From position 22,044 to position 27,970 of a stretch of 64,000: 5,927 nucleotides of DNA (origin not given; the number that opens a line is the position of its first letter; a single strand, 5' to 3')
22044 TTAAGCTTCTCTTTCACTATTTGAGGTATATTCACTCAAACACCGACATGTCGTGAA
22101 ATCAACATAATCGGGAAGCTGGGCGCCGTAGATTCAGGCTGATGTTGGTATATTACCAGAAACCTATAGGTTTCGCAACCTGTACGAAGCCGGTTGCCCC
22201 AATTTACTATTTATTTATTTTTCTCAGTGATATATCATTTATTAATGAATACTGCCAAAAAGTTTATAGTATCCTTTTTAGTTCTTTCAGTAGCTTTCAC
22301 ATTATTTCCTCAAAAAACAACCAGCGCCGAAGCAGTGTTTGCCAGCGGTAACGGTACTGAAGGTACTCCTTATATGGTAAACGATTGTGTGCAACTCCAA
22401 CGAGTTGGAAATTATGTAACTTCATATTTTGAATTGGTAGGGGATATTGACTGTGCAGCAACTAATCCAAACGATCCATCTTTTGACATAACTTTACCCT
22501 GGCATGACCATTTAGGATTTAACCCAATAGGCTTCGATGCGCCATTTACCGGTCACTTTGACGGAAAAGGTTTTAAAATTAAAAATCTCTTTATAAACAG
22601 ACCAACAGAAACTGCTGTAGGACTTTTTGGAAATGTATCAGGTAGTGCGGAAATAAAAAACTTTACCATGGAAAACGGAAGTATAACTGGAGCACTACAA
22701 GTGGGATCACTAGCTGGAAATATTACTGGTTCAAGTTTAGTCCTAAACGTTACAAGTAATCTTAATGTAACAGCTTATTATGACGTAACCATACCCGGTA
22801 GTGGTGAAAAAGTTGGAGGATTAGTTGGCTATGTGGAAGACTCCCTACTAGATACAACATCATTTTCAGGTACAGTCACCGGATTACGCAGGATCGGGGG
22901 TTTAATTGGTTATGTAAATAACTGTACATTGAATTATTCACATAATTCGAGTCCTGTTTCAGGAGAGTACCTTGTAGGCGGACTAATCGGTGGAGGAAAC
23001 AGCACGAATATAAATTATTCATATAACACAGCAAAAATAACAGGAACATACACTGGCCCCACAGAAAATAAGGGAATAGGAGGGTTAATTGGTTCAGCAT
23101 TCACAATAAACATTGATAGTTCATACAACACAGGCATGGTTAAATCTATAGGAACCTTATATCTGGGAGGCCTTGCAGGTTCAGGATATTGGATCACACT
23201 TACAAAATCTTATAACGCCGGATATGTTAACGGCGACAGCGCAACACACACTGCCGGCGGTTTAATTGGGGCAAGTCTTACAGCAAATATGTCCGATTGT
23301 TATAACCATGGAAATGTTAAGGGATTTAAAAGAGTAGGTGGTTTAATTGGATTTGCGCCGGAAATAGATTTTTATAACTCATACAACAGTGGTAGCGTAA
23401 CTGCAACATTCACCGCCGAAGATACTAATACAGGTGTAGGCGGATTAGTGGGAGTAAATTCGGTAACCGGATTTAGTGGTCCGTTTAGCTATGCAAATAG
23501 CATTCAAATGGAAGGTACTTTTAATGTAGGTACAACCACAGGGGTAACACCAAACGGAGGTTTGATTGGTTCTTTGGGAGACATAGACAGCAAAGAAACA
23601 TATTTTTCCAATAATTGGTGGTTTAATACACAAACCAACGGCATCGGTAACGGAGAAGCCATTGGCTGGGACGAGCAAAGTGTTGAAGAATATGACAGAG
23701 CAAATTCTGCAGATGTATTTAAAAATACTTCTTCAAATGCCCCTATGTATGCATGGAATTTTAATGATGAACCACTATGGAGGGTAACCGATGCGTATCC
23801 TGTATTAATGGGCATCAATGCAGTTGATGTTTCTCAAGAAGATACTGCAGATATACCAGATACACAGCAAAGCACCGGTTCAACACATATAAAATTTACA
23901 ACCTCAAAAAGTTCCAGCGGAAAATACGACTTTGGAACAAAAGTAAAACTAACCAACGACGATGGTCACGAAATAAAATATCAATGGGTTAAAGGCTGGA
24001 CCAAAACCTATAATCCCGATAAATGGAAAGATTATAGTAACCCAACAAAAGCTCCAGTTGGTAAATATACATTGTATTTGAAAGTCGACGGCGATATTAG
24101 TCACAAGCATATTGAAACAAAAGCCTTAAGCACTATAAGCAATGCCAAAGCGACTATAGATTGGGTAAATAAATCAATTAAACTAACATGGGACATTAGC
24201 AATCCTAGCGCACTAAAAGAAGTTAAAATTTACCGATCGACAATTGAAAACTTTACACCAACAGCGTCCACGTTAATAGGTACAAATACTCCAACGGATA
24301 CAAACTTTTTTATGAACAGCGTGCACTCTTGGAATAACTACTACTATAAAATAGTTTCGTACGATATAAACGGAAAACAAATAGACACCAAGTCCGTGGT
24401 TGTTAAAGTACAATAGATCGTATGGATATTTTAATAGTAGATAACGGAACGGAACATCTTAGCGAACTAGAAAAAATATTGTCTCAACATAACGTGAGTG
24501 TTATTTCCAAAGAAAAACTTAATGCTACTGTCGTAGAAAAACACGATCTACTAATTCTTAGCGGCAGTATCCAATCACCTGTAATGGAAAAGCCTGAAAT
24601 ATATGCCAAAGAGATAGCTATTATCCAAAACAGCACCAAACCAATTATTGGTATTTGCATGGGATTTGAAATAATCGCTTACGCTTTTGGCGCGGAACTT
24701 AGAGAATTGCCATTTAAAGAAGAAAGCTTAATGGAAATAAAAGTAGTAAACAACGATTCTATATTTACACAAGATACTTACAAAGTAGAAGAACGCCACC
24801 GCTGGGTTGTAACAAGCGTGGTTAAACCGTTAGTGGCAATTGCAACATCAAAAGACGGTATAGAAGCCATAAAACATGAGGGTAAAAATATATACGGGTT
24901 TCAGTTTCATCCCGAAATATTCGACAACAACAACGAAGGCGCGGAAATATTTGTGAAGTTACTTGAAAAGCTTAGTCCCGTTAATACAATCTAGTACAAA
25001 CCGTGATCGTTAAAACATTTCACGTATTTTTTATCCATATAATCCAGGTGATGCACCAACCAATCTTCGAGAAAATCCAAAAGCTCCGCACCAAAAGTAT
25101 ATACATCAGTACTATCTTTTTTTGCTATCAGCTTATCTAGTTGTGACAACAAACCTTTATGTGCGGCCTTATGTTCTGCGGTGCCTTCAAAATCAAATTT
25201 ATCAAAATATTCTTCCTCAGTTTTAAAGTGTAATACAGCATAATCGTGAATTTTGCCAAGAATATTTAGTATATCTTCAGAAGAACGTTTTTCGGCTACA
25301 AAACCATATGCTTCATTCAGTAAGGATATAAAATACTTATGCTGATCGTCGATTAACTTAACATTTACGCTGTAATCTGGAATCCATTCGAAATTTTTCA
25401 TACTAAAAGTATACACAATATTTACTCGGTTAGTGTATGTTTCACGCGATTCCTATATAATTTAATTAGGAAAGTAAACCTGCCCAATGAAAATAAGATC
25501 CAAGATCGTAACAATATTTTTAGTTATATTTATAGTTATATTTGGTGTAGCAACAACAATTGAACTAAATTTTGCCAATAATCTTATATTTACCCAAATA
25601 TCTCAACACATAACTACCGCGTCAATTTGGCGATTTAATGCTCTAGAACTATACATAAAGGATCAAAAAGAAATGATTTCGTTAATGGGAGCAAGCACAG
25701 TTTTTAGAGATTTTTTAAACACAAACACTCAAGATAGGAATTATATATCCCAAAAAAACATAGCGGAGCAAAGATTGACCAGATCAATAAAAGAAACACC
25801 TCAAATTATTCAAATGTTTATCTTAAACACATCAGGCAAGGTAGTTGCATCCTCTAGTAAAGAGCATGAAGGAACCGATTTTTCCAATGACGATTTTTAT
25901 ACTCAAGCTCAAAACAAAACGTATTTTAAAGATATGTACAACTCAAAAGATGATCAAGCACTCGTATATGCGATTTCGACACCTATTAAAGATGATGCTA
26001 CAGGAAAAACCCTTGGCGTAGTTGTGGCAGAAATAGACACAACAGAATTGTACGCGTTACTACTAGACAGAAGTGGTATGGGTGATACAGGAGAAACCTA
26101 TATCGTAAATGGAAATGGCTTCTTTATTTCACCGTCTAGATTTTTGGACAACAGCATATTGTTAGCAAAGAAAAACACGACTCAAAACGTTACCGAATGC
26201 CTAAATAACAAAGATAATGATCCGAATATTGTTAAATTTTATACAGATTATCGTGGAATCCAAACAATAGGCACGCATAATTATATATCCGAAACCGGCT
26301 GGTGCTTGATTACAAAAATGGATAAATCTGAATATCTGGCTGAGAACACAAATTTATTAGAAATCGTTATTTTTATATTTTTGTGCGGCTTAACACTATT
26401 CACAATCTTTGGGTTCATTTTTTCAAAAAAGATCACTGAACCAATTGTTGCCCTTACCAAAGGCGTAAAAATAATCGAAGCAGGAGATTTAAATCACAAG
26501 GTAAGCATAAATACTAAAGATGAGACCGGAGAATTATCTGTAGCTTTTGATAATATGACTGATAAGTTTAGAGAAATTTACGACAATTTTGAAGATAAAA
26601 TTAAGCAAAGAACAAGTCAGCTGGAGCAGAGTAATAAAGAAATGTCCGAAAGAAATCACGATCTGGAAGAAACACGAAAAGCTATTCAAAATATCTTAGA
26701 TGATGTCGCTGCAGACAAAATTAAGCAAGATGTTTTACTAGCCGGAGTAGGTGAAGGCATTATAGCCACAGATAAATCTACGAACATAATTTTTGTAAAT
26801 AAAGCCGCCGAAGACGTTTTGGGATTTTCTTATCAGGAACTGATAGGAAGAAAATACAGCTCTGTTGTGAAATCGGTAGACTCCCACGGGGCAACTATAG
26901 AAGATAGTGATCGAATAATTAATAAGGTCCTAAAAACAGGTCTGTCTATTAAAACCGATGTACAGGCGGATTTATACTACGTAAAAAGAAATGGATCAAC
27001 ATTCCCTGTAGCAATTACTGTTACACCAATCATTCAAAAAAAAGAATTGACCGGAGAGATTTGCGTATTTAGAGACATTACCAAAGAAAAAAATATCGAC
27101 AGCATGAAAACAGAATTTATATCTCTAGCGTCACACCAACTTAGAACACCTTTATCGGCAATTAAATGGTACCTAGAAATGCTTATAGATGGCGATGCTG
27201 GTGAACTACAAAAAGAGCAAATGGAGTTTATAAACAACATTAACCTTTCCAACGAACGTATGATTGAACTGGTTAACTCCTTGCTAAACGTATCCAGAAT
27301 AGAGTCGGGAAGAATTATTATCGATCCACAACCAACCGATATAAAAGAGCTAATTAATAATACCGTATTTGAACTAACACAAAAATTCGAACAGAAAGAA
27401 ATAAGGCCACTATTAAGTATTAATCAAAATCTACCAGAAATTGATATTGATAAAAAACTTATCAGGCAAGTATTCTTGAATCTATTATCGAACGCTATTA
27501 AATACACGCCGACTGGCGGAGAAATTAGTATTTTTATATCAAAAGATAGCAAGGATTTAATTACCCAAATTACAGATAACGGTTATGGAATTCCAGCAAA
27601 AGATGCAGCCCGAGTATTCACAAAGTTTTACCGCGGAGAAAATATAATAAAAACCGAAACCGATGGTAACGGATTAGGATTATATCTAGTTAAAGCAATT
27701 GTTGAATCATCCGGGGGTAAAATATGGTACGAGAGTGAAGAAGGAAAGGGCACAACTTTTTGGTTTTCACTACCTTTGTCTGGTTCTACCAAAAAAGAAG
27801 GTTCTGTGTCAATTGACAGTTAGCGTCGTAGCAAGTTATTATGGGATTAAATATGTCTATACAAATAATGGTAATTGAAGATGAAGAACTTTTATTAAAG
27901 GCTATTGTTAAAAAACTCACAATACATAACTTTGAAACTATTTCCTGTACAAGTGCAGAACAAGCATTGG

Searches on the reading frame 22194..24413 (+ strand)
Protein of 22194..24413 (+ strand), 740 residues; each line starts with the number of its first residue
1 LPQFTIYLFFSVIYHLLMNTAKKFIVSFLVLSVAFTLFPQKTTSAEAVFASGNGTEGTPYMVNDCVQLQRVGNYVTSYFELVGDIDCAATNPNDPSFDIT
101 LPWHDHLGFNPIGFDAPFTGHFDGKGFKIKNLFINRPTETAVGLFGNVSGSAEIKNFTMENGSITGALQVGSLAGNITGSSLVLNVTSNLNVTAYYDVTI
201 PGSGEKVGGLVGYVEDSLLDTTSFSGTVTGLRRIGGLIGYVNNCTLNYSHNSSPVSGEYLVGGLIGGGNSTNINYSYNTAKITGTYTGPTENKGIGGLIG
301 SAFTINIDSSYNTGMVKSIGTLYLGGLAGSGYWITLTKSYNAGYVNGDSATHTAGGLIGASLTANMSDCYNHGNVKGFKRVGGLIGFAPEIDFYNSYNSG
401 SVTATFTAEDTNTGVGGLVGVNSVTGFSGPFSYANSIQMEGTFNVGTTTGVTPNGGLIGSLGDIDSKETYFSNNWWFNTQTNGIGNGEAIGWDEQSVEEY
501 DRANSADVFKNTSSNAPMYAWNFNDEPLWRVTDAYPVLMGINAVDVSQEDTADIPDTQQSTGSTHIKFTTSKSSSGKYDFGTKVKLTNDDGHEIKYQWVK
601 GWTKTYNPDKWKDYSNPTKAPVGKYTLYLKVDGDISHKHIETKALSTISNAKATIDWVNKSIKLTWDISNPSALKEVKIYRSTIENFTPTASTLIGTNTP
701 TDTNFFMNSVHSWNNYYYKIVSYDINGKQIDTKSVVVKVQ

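Call 41: search_protein_families(library=pfam, proteins=[window:22194-24413:+], max_evalue=0.001)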
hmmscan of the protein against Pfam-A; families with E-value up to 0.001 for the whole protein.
window:22194-24413:+ (740 aa): 1 family
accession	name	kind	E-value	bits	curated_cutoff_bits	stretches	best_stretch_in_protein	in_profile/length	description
PF07581.17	Glug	-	1.7e-11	44.2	20.5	0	352-375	3-27/28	The GLUG motif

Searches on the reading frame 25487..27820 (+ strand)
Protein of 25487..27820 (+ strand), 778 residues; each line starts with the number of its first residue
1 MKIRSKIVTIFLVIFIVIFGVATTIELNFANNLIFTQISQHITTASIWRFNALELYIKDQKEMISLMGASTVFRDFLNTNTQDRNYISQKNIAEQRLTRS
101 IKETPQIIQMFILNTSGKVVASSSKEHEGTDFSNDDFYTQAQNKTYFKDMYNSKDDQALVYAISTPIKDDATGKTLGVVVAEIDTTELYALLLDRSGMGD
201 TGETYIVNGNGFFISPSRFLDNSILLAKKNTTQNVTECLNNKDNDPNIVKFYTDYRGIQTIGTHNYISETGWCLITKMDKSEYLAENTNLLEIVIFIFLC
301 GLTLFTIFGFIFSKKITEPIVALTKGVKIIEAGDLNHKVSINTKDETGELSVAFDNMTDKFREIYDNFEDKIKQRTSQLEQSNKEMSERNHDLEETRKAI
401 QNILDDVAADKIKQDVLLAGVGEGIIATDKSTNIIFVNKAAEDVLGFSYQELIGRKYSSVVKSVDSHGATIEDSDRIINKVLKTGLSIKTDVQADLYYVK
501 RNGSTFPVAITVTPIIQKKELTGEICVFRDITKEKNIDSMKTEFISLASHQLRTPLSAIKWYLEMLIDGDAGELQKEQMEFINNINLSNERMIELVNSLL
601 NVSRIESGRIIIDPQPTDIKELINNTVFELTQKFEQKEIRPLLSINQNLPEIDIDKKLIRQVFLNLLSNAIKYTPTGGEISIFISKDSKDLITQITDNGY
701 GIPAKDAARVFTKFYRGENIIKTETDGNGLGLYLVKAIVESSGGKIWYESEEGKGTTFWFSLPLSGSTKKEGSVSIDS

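Call 41: search_protein_families(library=pfam, proteins=[window:25487-27820:+], max_evalue=0.001)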
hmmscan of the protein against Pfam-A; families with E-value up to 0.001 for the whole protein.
window:25487-27820:+ (778 aa): 11 families
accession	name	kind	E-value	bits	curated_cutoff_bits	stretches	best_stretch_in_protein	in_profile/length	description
PF02518.31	HATPase_c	-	2.9e-31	108.6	26.4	1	655-765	2-110/111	Histidine kinase-, DNA gyrase B-, and HSP90-like ATPase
PF02743.24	dCache_1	-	4.3e-25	89.1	45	1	51-275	20-238/240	Cache domain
PF13426.13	PAS_9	-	1.6e-18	67.3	27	1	423-533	2-103/103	PAS domain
PF00512.31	HisKA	-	1.4e-16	60.7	26.9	1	540-608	1-66/66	His Kinase A (phospho-acceptor) domain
PF00989.32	PAS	-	8.2e-14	52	22.6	1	417-531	6-113/113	PAS fold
PF00672.30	HAMP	-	3.7e-08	34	25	1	312-362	2-52/53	HAMP domain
PF08448.16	PAS_4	-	7e-08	33.1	23.1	1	421-535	4-109/110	PAS fold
PF17201.10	Cache_3-Cache_2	-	1.1e-05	25.4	27.7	1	161-290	161-296/299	Cache 3/Cache 2 fusion domain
PF13188.13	PAS_8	-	0.00018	21.7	21.8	1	419-456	8-42/65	PAS domain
PF12072.13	RNase_Y_N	-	0.00024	21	32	1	294-403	2-118/201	RNase Y N-terminal region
PF17203.10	sCache_3_2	-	0.00029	21.4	28.4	0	94-192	40-135/140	Single cache domain 3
